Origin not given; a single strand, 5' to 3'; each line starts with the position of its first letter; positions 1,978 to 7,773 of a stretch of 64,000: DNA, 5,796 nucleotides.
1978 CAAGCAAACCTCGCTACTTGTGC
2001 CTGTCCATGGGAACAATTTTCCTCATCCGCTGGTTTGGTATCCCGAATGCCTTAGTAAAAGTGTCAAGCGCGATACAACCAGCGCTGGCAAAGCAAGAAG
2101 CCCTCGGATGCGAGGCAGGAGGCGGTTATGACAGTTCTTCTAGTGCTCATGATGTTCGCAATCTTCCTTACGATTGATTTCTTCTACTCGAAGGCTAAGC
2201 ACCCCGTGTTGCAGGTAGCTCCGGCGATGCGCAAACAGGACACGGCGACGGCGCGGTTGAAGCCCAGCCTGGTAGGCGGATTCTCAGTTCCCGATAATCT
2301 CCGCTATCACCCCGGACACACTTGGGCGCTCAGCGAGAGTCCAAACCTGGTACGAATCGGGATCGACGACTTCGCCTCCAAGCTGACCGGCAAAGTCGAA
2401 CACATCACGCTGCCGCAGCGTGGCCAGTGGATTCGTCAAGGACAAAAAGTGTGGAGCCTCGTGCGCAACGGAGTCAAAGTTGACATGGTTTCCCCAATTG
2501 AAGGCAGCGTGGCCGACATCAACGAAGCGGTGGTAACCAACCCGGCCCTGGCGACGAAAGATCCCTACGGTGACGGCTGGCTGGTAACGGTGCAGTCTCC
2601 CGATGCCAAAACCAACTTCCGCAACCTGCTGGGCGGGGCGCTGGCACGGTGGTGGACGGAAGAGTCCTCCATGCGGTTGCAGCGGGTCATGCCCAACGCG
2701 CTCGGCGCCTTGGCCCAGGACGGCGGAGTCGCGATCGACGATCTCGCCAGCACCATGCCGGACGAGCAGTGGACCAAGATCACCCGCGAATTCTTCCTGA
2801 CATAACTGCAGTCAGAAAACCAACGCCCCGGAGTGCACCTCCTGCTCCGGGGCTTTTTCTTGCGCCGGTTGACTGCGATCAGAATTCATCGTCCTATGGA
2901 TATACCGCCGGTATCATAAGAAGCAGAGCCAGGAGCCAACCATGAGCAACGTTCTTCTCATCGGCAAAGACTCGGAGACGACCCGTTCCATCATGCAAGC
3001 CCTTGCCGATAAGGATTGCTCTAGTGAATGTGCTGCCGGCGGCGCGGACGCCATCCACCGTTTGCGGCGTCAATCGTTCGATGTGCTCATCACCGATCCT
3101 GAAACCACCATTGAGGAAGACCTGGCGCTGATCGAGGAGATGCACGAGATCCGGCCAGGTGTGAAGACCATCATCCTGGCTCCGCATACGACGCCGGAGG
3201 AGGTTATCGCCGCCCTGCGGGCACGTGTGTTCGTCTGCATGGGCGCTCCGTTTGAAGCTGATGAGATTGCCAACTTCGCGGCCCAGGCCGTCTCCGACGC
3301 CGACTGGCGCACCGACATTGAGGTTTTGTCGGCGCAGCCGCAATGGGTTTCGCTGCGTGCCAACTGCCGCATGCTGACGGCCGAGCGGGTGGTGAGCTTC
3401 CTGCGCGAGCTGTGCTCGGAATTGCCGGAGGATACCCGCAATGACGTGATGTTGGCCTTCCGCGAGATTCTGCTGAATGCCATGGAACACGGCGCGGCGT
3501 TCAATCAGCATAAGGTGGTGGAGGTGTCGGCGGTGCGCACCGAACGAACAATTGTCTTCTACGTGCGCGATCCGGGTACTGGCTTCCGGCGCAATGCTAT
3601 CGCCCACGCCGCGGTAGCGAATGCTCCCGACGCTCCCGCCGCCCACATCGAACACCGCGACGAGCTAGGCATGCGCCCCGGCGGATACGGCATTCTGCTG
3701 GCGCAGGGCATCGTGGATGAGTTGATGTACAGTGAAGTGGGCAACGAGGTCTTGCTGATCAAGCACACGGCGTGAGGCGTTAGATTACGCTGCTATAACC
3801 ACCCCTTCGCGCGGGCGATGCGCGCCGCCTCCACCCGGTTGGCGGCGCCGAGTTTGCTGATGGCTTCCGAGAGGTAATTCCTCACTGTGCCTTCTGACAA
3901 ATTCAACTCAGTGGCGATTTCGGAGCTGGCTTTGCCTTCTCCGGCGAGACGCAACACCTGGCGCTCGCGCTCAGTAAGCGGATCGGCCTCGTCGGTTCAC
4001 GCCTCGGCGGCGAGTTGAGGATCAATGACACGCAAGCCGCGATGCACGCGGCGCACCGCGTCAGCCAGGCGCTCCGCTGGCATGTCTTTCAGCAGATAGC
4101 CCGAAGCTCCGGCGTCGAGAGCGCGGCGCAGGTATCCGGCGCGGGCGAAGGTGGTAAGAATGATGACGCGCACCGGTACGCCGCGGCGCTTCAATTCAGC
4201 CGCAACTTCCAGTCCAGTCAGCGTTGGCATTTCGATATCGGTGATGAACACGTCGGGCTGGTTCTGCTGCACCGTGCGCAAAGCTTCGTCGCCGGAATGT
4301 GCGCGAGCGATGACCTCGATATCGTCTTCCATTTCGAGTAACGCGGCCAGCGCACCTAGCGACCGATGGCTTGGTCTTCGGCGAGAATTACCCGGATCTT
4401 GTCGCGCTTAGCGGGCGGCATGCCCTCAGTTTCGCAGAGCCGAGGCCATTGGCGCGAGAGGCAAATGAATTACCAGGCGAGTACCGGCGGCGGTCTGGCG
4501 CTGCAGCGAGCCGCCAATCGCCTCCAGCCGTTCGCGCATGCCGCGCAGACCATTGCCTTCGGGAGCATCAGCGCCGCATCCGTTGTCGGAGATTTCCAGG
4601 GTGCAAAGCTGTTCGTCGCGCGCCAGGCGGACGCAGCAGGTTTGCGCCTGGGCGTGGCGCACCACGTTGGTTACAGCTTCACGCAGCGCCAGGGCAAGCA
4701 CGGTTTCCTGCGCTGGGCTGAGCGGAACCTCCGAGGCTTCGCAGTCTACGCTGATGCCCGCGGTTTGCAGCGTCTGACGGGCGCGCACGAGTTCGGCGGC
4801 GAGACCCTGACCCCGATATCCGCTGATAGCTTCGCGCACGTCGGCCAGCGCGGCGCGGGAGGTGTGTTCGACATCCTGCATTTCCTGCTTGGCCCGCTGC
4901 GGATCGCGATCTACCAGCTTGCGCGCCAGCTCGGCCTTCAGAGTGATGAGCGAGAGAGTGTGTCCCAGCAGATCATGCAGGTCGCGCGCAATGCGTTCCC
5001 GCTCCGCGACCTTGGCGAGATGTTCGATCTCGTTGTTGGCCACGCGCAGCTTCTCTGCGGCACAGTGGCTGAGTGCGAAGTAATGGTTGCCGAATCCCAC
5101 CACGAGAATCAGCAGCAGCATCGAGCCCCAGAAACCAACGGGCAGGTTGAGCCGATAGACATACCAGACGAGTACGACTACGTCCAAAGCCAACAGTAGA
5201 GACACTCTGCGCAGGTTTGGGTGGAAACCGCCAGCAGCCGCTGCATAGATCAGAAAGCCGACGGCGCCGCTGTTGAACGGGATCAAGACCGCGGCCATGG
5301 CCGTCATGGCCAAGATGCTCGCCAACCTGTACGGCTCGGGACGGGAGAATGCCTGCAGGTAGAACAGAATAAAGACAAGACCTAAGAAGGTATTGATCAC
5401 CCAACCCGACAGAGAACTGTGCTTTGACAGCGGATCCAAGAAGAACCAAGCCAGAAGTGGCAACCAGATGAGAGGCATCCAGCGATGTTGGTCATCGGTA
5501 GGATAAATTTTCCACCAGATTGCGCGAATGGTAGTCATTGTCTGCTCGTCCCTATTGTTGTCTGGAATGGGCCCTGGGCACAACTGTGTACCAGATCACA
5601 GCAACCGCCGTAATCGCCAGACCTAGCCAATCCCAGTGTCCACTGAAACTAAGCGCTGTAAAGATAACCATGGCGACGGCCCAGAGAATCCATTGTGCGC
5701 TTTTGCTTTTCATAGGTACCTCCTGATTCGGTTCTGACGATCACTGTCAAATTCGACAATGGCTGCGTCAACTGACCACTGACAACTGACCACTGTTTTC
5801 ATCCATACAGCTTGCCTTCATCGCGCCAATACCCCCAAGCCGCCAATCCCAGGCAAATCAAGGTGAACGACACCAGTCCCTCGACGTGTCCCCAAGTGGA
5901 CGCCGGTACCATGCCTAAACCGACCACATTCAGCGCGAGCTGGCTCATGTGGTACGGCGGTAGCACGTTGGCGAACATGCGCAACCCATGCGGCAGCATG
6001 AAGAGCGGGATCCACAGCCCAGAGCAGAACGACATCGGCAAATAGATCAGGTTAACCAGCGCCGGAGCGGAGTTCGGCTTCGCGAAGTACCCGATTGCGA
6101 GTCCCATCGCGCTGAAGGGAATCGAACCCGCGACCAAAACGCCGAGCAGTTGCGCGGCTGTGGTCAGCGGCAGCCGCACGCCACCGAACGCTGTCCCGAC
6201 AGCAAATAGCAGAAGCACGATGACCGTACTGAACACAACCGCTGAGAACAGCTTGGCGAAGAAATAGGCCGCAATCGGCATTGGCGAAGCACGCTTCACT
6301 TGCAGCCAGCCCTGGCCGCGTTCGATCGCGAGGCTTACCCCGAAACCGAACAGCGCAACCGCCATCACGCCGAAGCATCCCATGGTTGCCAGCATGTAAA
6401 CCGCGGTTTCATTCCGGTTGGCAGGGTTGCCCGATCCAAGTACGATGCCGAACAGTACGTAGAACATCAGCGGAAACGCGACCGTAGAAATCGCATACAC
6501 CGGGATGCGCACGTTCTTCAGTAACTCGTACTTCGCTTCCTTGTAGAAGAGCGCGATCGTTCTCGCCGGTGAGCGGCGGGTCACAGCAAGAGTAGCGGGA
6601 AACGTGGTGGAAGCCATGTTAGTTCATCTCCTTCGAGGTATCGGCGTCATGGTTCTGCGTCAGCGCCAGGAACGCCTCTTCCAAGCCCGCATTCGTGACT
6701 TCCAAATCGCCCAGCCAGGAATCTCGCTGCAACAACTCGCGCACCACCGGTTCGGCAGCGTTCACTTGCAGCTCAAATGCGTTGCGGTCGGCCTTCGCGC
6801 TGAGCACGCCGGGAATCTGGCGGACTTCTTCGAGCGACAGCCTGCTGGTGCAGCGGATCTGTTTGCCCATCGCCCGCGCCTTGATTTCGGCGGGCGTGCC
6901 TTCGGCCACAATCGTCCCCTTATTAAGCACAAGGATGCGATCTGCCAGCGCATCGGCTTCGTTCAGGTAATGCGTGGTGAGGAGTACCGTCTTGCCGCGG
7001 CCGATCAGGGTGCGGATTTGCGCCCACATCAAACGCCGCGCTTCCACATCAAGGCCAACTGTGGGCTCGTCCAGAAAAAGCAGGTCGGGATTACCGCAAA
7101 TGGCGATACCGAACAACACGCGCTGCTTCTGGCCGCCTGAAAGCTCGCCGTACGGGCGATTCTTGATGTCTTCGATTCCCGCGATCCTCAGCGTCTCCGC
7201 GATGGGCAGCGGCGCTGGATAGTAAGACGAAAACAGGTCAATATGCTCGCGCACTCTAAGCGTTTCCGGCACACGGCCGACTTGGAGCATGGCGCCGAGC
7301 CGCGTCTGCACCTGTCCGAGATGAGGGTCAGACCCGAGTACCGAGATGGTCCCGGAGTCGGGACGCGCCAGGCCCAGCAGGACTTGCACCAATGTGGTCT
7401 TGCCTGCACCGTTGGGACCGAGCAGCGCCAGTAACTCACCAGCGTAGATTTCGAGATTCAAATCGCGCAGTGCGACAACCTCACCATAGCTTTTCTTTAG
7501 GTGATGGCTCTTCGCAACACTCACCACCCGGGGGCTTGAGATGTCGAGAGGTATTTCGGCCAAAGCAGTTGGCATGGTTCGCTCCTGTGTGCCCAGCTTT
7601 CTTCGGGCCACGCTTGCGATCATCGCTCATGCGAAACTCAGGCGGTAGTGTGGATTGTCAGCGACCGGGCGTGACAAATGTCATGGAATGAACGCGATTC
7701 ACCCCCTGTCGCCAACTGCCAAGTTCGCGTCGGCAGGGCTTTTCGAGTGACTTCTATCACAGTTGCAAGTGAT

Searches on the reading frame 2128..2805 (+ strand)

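Call 52: search_protein_families(library=pfam, proteins=[window:2128-2805:+], max_evalue=0.00001)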
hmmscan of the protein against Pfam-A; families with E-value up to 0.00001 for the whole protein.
window:2128-2805:+ (225 aa): 1 family
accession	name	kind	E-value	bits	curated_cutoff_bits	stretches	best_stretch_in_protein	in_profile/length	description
PF01597.25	GCV_H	-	4.3e-19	69.1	22.2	1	58-163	1-106/122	Glycine cleavage H-protein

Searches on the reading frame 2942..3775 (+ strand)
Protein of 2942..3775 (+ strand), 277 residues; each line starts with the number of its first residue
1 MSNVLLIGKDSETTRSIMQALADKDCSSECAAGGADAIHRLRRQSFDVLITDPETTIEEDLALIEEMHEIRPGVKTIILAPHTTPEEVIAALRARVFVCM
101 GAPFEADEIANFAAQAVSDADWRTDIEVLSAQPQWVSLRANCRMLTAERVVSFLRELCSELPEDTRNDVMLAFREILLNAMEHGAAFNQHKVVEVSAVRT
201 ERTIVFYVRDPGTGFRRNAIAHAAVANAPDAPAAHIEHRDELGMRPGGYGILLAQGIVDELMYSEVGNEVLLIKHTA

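Call 52: search_protein_families(library=pfam, proteins=[window:2942-3775:+], max_evalue=0.00001)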
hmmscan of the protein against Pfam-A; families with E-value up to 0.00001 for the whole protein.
window:2942-3775:+ (277 aa): 2 families
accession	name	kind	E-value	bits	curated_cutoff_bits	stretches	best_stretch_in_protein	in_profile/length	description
PF13581.12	HATPase_c_2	-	1.8e-19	70.5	27.4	1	148-274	9-127/127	Histidine kinase-like ATPase domain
PF00072.30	Response_reg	-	2e-07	31.6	30.2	1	4-110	1-107/111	Response regulator receiver domain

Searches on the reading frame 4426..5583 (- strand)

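Call 52: search_protein_families(library=pfam, proteins=[window:4426-5583:-], max_evalue=0.00001)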
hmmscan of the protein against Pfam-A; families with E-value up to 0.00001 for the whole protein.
window:4426-5583:- (385 aa): 3 families
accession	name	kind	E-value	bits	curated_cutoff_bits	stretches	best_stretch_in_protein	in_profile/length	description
PF07730.19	HisKA_3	-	9e-22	77.8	24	1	194-259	1-66/68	Histidine kinase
PF02518.31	HATPase_c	-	4.4e-10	40.4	26.4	1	293-377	3-110/111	Histidine kinase-, DNA gyrase B-, and HSP90-like ATPase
PF13581.12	HATPase_c_2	-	3.3e-07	30.8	27.4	1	282-343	18-83/127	Histidine kinase-like ATPase domain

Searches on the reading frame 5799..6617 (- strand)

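Call 52: search_protein_families(library=pfam, proteins=[window:5799-6617:-], max_evalue=0.00001)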
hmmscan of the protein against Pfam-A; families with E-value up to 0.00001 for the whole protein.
window:5799-6617:- (272 aa): 2 families
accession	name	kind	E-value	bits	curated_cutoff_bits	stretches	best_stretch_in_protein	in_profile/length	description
PF01061.29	ABC2_membrane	-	3.4e-17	63.1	26.9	1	29-228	8-206/211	ABC-2 type transporter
PF12698.13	ABC2_membrane_3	-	1.5e-11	44.5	31.6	1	67-261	155-347/347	ABC-2 family transporter protein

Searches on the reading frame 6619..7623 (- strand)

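Call 52: search_protein_families(library=pfam, proteins=[window:6619-7623:-], max_evalue=0.00001)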
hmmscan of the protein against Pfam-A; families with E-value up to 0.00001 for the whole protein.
window:6619-7623:- (334 aa): 2 families
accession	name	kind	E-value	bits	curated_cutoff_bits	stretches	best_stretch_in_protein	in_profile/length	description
PF00005.33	ABC_tran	-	2.5e-28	99.8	25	1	52-188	1-136/137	ABC transporter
PF13304.12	AAA_21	-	1.3e-11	45.6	27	0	144-218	221-298/304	AAA domain, putative AbiEii toxin, Type IV TA system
